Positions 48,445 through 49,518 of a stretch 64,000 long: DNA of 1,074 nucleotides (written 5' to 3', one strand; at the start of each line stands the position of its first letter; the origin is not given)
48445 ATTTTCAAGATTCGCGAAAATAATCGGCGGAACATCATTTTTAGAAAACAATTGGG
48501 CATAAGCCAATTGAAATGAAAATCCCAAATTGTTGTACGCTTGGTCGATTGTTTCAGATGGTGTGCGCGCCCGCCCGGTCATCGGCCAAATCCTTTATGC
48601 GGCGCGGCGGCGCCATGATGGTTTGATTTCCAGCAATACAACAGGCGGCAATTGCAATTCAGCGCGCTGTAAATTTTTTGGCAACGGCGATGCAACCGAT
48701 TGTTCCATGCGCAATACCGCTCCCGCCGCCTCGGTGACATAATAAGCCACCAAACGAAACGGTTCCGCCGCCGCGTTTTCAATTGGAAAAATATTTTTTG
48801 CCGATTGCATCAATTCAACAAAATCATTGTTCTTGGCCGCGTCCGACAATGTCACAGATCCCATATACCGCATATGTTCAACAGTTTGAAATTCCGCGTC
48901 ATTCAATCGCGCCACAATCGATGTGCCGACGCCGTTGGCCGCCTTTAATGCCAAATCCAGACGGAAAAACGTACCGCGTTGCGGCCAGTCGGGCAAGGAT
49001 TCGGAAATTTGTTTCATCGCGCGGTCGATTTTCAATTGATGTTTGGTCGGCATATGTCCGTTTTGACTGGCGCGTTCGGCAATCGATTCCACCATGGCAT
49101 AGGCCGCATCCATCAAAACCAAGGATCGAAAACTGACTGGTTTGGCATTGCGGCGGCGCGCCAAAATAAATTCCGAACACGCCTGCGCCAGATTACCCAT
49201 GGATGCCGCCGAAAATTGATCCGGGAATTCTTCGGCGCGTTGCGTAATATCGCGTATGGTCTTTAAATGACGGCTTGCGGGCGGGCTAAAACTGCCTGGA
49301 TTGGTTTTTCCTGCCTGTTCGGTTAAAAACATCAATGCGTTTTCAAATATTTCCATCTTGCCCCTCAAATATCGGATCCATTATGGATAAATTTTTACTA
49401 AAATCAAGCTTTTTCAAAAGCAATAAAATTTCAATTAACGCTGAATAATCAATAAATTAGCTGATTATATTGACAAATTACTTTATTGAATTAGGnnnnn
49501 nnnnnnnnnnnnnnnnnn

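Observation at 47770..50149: Three-gene block of unknown function between pdhA and mfd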

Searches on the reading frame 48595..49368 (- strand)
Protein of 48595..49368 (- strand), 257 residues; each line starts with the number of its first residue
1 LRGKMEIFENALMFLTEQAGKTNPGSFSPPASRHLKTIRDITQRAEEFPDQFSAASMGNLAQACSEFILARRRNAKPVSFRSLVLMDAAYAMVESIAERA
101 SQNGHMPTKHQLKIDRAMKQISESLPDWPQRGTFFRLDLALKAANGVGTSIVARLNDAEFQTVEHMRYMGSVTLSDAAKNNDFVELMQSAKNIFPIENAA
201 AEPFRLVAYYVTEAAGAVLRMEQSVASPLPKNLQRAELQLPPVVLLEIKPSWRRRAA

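Call 3: search_protein_families(library=pfam, proteins=[window:48595-49368:-], max_evalue=1)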
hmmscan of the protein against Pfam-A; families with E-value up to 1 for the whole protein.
window:48595-49368:- (257 aa): 1 family
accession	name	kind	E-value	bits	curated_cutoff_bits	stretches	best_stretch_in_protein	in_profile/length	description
PF17928.6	TetR_C_22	-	0.0067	17.2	26.4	0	30-98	22-89/113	Tetracyclin repressor-like, C-terminal domain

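Call 4: search_protein_families(library=ncbifam, proteins=[window:48595-49368:-], max_evalue=1)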
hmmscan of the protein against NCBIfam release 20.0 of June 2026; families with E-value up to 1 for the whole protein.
window:48595-49368:- (257 aa): 0 families

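Call 9: find_homologous_proteins(query=window:48595-49356:-, max_evalue=0.01)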
Query window:48595-49356:- (253 aa): 2 proteins with E <= 0.01 among 1021 candidates.
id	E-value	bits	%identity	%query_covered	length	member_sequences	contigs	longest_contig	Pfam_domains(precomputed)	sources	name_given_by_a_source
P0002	4.8e-160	548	100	100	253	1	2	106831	-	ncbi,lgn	-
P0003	4.9e-84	300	58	100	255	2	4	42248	-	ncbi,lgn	-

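Call 12: find_encoding_contigs(protein=P0003, flank=10000, max_places=6)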
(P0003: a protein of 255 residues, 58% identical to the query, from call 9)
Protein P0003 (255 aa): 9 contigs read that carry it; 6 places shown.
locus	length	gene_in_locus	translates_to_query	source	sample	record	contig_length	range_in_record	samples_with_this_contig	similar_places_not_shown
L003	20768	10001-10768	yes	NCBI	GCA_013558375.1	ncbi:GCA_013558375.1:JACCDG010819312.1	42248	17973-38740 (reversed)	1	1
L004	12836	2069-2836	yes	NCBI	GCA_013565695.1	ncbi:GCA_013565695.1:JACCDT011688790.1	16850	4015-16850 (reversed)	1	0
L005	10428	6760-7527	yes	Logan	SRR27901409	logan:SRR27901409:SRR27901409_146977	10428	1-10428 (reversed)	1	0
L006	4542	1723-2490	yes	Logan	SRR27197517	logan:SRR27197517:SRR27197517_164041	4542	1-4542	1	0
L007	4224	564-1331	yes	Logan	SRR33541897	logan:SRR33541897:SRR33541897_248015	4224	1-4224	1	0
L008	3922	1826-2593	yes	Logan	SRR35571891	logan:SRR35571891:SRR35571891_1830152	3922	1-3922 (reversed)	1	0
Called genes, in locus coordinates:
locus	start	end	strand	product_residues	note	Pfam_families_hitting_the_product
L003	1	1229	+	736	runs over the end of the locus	PF03412:Peptidase_C39 (weak), PF00664:ABC_membrane, PF00005:ABC_tran, PF02463:SMC_N (weak), PF13304:AAA_21 (faint)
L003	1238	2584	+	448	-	PF25917:BSH_RND, PF25973:BSH_CzcB (weak), PF25984:BSH_YknX (weak), PF25994:HH_AprE, PF26002:Beta-barrel_AprE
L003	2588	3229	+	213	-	PF04367:DUF502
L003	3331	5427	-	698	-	PF17191:RecG_wedge, PF00270:DEAD, PF04851:ResIII, PF00271:Helicase_C, PF22590:Cas3-like_C_2 (weak), PF19833:RecG_dom3_C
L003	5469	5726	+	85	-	PF03937:Sdh5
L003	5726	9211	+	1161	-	PF17757:UvrB_inter, PF02559:CarD_TRCF_RID, PF00270:DEAD, PF04851:ResIII, PF22590:Cas3-like_C_2 (faint), PF00271:Helicase_C, PF03461:TRCF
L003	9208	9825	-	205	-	-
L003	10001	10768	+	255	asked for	-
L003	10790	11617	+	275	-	-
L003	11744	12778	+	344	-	PF00676:E1_dh, PF13292:DXP_synthase_N (faint)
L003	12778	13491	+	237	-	-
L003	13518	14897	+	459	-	PF00364:Biotin_lipoyl, PF25997:BSH_YhbJ (weak), PF02779:Transket_pyr, PF02780:Transketolase_C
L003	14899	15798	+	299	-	PF02817:E3_binding, PF00198:2-oxoacid_dh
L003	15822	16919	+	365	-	PF13433:Peripla_BP_5, PF13458:Peripla_BP_6, PF01094:ANF_receptor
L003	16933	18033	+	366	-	PF13433:Peripla_BP_5, PF13458:Peripla_BP_6, PF01094:ANF_receptor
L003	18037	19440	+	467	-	PF00890:FAD_binding_2 (faint), PF01266:DAO (faint), PF03486:HI0933_like (faint), PF07992:Pyr_redox_2, PF12831:FAD_oxidored (weak), PF13738:Pyr_redox_3 (weak), PF00070:Pyr_redox, PF02852:Pyr_redox_dim, +1 more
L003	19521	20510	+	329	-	PF16881:LIAS_N, PF04055:Radical_SAM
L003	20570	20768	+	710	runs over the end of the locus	PF00909:Ammonium_transp, PF00512:HisKA, PF02518:HATPase_c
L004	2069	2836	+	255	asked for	-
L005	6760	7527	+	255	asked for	-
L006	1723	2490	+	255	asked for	-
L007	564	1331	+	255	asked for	-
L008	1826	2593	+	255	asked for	-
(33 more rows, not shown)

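Call 21: find_related_loci(query=A1, collection=genome_contigs, flank=10000)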
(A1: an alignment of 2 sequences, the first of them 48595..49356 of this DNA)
Query A1 (253 aa) in genome_contigs; peptide patterns used: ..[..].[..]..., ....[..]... (x = any residue, [..] = any of these).
203 stretches matched a pattern; 1 encode a relative of the query (tblastn E <= 1e-3); 1 distinct loci.
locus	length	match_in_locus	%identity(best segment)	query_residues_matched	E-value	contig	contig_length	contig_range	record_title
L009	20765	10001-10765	58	1-253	1e-94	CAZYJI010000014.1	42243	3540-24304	MAG TPA_asm: uncultured Alphaproteobacteria bacterium isolate SRP219642_co7_48 genome assembly, contig: NODE_1177_length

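Call 31: search_protein_representatives(alignment_id=A1)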
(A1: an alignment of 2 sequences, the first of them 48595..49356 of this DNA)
Query: 2 sequences, 257 profile positions. Proteins with E-value up to 0.001 (for the whole library): 6; up to 1e-10: 4; up to 1e-30: 2. The best 6 are listed.
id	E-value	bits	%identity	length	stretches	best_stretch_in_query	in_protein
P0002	1.0e-154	529.9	-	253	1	1-257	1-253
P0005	4.4e-41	157.4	-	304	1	5-231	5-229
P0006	6.6e-30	120.8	-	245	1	6-252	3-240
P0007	2.8e-16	76.1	-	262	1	5-245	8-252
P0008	2.2e-07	47.0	-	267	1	15-234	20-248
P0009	8.1e-06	41.9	-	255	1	37-238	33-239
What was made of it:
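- Only six B clusters in 1.84e9 representatives (call 31). The family was found only in this clade (six clusters among 1.84e9 representative proteins), although pdh and mfd are widespread core genes (call 31).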

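Call 33: find_encoding_contigs(protein=P0005, flank=10000, max_places=4)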
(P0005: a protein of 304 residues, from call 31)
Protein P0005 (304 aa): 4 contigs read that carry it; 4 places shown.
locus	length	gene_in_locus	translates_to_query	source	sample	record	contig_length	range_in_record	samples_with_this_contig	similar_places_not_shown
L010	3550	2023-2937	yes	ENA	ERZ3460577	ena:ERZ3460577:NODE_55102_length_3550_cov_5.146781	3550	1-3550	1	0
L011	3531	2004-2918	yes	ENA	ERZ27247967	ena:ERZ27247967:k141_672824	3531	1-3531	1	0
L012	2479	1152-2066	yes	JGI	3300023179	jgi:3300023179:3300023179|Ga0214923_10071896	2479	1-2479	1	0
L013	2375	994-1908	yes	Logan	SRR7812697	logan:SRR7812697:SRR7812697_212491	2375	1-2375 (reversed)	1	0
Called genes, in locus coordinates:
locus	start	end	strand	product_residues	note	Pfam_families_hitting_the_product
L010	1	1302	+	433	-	?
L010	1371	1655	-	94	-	-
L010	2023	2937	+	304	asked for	-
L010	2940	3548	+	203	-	?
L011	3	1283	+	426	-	?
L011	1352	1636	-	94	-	-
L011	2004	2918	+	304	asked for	-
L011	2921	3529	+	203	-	?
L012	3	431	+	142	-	PF03461:TRCF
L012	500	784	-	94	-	-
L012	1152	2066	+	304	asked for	-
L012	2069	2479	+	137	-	?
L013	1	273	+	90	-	?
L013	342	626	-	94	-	-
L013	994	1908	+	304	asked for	-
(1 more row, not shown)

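Call 34: find_encoding_contigs(protein=P0006, flank=10000, max_places=3)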
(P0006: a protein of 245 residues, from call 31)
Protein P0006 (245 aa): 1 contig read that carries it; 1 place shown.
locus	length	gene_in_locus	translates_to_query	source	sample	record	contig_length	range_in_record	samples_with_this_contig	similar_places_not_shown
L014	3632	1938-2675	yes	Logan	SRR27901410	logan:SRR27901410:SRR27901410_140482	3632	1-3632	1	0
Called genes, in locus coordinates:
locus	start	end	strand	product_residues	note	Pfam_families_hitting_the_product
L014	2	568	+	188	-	?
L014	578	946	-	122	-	-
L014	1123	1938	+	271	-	-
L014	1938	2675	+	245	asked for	-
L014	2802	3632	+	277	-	?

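Call 35: find_encoding_contigs(protein=P0007, flank=10000, max_places=3)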
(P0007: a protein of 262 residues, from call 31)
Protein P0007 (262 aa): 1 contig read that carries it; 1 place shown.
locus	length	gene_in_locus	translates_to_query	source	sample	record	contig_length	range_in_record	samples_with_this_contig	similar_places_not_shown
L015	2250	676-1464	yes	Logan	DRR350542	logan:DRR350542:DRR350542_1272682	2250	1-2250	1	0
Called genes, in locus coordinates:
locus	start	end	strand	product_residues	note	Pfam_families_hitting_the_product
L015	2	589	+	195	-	?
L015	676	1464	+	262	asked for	-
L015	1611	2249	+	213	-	?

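Call 36: find_encoding_contigs(protein=P0008, flank=10000, max_places=3)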
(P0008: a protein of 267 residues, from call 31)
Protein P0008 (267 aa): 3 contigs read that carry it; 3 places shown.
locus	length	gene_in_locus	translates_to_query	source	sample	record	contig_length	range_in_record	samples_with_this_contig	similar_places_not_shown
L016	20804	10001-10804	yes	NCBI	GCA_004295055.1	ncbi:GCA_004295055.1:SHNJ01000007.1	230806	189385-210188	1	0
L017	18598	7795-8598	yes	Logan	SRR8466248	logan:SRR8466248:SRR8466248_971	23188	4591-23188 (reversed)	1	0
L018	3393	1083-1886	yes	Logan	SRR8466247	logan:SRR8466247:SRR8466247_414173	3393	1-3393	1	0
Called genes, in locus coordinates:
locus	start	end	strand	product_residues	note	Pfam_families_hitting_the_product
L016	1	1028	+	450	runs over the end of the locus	PF25919:BSH_CusB (faint), PF25917:BSH_RND, PF25973:BSH_CzcB (weak), PF25984:BSH_YknX, PF25994:HH_AprE, PF26002:Beta-barrel_AprE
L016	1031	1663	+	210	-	PF04367:DUF502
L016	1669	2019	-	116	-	-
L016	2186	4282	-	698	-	PF17191:RecG_wedge, PF01336:tRNA_anti-codon (faint), PF00270:DEAD, PF04851:ResIII, PF00271:Helicase_C, PF22590:Cas3-like_C_2 (weak), PF19833:RecG_dom3_C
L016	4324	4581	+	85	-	PF03937:Sdh5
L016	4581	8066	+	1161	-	PF17757:UvrB_inter, PF02559:CarD_TRCF_RID, PF00270:DEAD, PF04851:ResIII, PF00271:Helicase_C, PF22590:Cas3-like_C_2 (weak), PF03461:TRCF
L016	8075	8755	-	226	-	-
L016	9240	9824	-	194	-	-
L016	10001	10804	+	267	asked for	-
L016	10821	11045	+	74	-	-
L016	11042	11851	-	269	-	-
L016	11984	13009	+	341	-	PF00676:E1_dh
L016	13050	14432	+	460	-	PF00364:Biotin_lipoyl, PF25997:BSH_YhbJ (weak), PF02779:Transket_pyr, PF02780:Transketolase_C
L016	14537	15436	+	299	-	PF02817:E3_binding, PF00198:2-oxoacid_dh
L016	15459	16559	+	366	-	PF13433:Peripla_BP_5, PF13458:Peripla_BP_6, PF01094:ANF_receptor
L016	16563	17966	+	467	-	PF00890:FAD_binding_2 (weak), PF01134:GIDA (faint), PF01266:DAO (faint), PF07992:Pyr_redox_2, PF12831:FAD_oxidored (weak), PF13738:Pyr_redox_3 (weak), PF00070:Pyr_redox, PF02852:Pyr_redox_dim, +2 more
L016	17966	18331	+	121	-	PF01152:Bac_globin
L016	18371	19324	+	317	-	PF16881:LIAS_N, PF04055:Radical_SAM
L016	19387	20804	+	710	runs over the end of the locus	PF00909:Ammonium_transp, PF00512:HisKA, PF02518:HATPase_c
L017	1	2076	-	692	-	?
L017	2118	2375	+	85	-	PF03937:Sdh5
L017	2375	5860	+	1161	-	PF17757:UvrB_inter, PF02559:CarD_TRCF_RID, PF00270:DEAD, PF04851:ResIII, PF00271:Helicase_C, PF22590:Cas3-like_C_2 (weak), PF03461:TRCF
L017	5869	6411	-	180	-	-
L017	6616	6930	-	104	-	-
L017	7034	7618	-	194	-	-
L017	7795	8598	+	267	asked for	-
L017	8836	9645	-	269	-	-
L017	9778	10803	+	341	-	PF00676:E1_dh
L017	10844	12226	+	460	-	PF00364:Biotin_lipoyl, PF25997:BSH_YhbJ (weak), PF02779:Transket_pyr, PF02780:Transketolase_C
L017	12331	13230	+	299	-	PF02817:E3_binding, PF00198:2-oxoacid_dh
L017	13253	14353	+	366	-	PF13433:Peripla_BP_5, PF13458:Peripla_BP_6, PF01094:ANF_receptor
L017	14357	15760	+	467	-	PF00890:FAD_binding_2 (weak), PF01134:GIDA (faint), PF01266:DAO (faint), PF07992:Pyr_redox_2, PF12831:FAD_oxidored (weak), PF13738:Pyr_redox_3, PF00070:Pyr_redox, PF02852:Pyr_redox_dim, +2 more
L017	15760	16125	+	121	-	PF01152:Bac_globin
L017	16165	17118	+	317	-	PF16881:LIAS_N, PF04055:Radical_SAM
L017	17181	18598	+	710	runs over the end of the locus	PF00909:Ammonium_transp, PF00512:HisKA, PF02518:HATPase_c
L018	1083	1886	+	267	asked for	-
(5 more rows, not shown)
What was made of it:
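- Gene order in this region is conserved across the whole clade anyway, so adjacency carries little information (calls 12, 36).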

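Call 37: find_encoding_contigs(protein=P0009, flank=10000, max_places=3)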
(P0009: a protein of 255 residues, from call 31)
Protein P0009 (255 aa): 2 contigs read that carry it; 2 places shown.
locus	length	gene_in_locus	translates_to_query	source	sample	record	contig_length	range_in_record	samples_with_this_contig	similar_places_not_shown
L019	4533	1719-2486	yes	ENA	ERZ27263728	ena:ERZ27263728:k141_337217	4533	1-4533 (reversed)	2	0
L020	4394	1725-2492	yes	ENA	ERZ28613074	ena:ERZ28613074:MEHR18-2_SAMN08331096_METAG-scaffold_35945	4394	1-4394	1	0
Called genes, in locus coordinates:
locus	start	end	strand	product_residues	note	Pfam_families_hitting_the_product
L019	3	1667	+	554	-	?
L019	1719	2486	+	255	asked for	-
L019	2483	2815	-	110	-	-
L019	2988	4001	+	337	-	PF00676:E1_dh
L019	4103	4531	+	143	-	?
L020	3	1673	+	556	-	?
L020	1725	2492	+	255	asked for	-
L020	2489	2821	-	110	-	-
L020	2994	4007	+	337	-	PF00676:E1_dh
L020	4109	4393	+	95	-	?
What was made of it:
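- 48595..49356 (-): Gene B, 253 aa (ATG start). Soluble, basic (pI 9.0), helical. The most conserved member and the core of the module. Invariant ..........-type motif and a basic C-terminal tail (RRRAA). There are six clusters in 1.84e9 representatives, all lying between mfd and pdhA (calls 31, 33-37).
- On Mobile genomic island, prophage or plasmid cargo: The position is the same in all relatives (calls 12, 33-37).
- The B family always lies between mfd and pdhA (calls 33-37). B is always co-oriented with pdhA and upstream of it, and always downstream of mfd, in all seven lineages (calls 12, 33-37). Genes on the opposite strand separate B from pdhA in L016 and L019 (calls 36, 37).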

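Call 38: predict_structure(alignment_id=A1)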
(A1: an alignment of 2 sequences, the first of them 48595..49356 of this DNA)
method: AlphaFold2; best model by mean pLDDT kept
length: 253 residues; sequences in the alignment: 2
mean_pLDDT: 62.8   pTM: 0.64
mean pLDDT of the five models: 62.8, 54.6, 54.1, 38.9, 36.9
residues with pLDDT >= 90: 12; 70-90: 94; 50-70: 53; < 50: 94
segments of 3 or more residues with pLDDT < 50: 140-155, 157-209, 231-253
pLDDT, mean of each block of 10 residues (from residue 1): 74 82 84 90 82 88 83 66 85 77 71 81 61 57 39 48 40 43 44 38 46 60 66 41 32 33
secondary structure, 60 per line:
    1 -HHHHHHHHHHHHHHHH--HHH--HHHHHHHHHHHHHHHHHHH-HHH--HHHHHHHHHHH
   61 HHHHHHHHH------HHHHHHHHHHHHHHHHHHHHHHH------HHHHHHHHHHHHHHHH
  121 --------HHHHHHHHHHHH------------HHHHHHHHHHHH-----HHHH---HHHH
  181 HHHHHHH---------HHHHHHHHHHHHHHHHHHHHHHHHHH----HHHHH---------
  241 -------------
elements in order: H2-17 H25-43 H50-69 H76-98 H105-120 H129-140 H153-164 H170-173 H177-187 H197-222 H227-231
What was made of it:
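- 48595..49356 (-): AF2 model pLDDT 62.8 with a confident N-terminal helical bundle (call 38).
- B's N-terminal half is a helical bundle (call 38).
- Tried and rejected: Only the N-terminal half is usable (call 38).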

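Call 46: find_related_loci(query=A5, collection=metagenome_contigs, flank=6000)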
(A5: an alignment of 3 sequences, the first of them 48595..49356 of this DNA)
Query A5 (253 aa) in metagenome_contigs; peptide patterns used: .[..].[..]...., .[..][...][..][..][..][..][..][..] (x = any residue, [..] = any of these).
236 stretches matched a pattern; 2 encode a relative of the query (tblastn E <= 1e-3); 2 distinct loci.
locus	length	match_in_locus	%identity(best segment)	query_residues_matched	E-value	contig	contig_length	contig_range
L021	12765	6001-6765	58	1-253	1e-94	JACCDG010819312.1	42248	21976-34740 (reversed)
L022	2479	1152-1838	33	1-231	8e-37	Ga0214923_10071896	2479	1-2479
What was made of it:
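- Tried and rejected: The GTDB genome scan and the metagenome scan added no new lineages (calls 21, 46).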

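Call 51: search_protein_families(library=pfam, alignment_id=A4, max_evalue=1)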
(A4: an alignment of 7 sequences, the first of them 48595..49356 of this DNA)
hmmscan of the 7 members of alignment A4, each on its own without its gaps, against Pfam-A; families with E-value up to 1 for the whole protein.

A. member 1, window:48595-49356:- (253 aa): 1 family
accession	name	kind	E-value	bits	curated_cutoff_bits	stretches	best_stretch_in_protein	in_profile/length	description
PF17928.6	TetR_C_22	-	0.0064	17.3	26.4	0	26-94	22-89/113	Tetracyclin repressor-like, C-terminal domain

B. families by the number of members that match (of 7 scanned): 5 families
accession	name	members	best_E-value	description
PF17928.6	TetR_C_22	2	0.0064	Tetracyclin repressor-like, C-terminal domain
PF17939.6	TetR_C_30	1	0.036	Tetracyclin repressor-like, C-terminal domain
PF15429.11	DUF4628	1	0.18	Domain of unknown function (DUF4628)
PF24078.1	Beta-sol_PIC_HAP1_IgA0_2nd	1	0.22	PIC/HAP1/IgA0 second beta-solenoid repeat region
PF24293.1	TPR_Edg1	1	0.22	Edg1, TPR repeats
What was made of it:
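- On TetR-family regulator: No TetR_N hit in B or in any of seven family members, even at E up to 1 (calls 3, 51). TetR_C_22 scores 17.2-17.3 bits against a cut-off of 26.4 (calls 3, 51).
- Closest known: TetR C-terminal ligand-binding domains. Same: Weak sequence matches for three of seven B-family members (best E 0.0064, 17 bits; calls 3, 51).
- Sub-threshold TetR_C hits come without any TetR N-terminal helix-turn-helix (calls 3, 51).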

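Call 52: search_solved_structures(query=A4, max_evalue=10)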
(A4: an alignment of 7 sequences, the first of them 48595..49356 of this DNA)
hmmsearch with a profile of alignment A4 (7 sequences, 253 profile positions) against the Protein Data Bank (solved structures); distinct sequences matched with E-value up to 10: 3.
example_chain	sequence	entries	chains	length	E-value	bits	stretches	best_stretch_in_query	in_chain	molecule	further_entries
7ue2_A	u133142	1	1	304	3.9e-06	29.8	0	16-65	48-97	RPB_PLP3_R6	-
9zem_A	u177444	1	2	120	0.2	14.4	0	138-159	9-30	HeliScrew4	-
8e12_A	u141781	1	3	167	0.27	14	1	11-128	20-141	BGL14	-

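Call 56: search_protein_families(library=padloc, proteins=[window:48595-49356:-], max_evalue=1)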
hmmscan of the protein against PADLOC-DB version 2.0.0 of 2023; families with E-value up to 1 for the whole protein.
window:48595-49356:- (253 aa): 0 families

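Call 57: search_protein_families(library=phrogs, proteins=[window:48595-49356:-], max_evalue=1)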
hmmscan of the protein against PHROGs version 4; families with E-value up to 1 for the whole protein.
window:48595-49356:- (253 aa): 1 family
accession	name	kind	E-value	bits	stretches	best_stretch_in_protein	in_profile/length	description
phrog_36452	-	unknown function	0.12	13.5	1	171-191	4-24/44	-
